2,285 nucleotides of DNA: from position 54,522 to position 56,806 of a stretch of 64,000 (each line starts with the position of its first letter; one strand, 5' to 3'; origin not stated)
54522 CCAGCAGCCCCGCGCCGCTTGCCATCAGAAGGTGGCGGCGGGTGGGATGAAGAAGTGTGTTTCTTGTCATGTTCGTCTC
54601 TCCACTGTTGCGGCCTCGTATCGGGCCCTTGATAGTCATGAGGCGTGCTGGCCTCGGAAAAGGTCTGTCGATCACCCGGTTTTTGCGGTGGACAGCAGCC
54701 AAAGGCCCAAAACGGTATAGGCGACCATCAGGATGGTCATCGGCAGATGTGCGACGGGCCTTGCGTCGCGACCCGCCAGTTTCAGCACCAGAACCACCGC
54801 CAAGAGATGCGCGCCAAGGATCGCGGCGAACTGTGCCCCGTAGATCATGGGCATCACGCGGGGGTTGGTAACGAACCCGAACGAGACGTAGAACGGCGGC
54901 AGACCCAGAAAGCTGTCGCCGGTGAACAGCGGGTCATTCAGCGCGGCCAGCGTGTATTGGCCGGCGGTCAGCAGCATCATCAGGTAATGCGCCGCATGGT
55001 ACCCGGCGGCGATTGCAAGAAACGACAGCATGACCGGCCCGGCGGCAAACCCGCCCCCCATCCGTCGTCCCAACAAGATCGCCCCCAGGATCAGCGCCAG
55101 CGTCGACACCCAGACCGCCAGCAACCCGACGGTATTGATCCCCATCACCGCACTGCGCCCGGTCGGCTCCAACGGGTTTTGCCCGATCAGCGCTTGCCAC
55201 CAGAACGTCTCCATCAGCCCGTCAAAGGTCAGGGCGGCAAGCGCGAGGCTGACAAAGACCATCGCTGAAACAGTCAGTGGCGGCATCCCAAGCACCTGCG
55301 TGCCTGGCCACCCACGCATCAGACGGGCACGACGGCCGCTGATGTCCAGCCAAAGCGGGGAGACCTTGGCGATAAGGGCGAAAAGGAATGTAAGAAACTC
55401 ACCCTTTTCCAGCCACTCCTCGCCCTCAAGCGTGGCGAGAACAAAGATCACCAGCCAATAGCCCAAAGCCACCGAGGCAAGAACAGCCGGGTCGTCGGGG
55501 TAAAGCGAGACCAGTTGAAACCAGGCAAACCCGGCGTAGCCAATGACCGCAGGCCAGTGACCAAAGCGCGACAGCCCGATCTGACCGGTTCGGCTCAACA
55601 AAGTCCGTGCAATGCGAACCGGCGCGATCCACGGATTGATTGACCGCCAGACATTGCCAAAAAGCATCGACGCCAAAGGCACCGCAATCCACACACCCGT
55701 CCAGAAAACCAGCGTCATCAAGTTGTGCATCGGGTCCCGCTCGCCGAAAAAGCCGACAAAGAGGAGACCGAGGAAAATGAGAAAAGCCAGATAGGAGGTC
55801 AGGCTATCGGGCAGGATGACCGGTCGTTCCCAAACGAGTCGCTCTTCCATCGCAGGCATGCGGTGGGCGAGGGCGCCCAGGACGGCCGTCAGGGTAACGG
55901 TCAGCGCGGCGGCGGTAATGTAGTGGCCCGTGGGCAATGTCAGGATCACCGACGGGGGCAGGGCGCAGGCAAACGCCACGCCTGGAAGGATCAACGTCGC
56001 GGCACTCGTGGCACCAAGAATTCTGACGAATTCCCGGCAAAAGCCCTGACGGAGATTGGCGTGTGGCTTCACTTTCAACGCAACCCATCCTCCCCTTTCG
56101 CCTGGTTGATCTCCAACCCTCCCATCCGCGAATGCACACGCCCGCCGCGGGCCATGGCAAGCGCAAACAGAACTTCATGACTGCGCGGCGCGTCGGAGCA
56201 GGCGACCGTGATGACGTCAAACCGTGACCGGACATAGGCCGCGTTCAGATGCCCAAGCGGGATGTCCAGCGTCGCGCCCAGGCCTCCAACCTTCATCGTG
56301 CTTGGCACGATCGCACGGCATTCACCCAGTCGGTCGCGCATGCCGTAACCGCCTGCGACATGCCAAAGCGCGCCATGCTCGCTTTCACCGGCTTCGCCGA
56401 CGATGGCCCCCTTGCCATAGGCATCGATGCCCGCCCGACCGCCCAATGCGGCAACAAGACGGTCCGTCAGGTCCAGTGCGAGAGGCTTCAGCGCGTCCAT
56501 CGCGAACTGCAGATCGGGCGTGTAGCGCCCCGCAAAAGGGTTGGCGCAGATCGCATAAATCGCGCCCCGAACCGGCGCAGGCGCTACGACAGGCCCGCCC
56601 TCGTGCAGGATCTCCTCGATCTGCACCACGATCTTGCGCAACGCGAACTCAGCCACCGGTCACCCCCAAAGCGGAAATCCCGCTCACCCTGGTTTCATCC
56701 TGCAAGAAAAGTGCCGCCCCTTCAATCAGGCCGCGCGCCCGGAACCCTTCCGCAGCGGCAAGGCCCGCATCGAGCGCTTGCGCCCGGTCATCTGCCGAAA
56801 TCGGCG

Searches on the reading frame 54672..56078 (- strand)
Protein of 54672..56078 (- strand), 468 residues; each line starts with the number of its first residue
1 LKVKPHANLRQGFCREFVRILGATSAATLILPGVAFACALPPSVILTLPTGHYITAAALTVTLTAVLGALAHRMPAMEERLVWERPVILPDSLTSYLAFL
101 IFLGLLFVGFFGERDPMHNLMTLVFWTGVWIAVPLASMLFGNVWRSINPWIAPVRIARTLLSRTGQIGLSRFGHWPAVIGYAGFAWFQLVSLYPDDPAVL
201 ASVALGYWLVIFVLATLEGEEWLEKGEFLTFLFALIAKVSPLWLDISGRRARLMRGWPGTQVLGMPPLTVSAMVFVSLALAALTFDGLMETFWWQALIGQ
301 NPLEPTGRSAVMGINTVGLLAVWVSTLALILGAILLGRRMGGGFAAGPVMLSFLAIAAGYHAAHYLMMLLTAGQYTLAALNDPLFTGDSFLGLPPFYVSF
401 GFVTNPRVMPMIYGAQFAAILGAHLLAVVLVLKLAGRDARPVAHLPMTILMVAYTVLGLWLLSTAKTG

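Call 4: search_protein_families(library=pfam, proteins=[window:54672-56078:-], max_evalue=0.01)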
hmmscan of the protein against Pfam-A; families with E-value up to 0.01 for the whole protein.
window:54672-56078:- (468 aa): 0 families

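Call 6: search_protein_families(library=ncbifam, proteins=[window:54672-56078:-], max_evalue=0.01)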
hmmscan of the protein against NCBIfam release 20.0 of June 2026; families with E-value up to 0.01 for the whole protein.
window:54672-56078:- (468 aa): 0 families

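Call 44: search_protein_families(library=pfam, proteins=[window:54672-56078:-], max_evalue=5)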
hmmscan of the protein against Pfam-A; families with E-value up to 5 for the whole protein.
window:54672-56078:- (468 aa): 1 family
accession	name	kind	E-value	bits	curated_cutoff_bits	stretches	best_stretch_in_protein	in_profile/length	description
PF04276.17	DUF443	-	0.11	12.8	26.2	1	92-138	147-189/202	Protein of unknown function (DUF443)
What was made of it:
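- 54672..56078 (-): Polytopic membrane protein (about 10-12 predicted TM segments) of unknown family, travels with the transporter. No Pfam or NCBIfam hit (calls 4, 6, 44).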

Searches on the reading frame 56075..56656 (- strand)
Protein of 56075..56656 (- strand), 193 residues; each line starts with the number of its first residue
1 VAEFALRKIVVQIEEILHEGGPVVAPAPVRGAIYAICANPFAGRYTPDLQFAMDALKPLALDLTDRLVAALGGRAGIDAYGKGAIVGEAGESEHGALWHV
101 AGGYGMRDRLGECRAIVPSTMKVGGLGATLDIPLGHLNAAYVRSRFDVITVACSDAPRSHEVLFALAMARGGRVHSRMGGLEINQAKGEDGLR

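Call 4: search_protein_families(library=pfam, proteins=[window:56075-56656:-], max_evalue=0.01)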
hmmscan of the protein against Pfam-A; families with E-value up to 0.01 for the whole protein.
window:56075-56656:- (193 aa): 1 family
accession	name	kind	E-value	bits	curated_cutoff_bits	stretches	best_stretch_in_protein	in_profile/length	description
PF06684.16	AA_synth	-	9.4e-62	208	27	1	6-179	1-175/175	Amino acid synthesis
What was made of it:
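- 56075..56656 (-): AA_synth / DUF1185 protein, conserved Hnr companion of unknown role. PF06684, E 9e-62 (call 4).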

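Call 6: search_protein_families(library=ncbifam, proteins=[window:56075-56656:-], max_evalue=0.01)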
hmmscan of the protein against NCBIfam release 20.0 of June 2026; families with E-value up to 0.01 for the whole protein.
window:56075-56656:- (193 aa): 0 families

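Call 43: search_solved_structures(query=window:56075-56656:-, max_evalue=1)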
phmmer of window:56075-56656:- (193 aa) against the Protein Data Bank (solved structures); distinct sequences matched with E-value up to 1: 3.
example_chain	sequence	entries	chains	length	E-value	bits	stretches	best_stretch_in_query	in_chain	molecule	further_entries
3byq_A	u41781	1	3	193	4.8e-45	156.8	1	5-192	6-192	Uncharacterized protein DUF1185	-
2qtp_A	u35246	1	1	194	1.2e-41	145.7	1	6-193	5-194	Uncharacterized protein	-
3g23_A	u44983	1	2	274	0.1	15.5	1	40-111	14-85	LD-carboxypeptidase A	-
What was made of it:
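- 56075..56656 (-): PDB 3BYQ and 2QTP (call 43).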
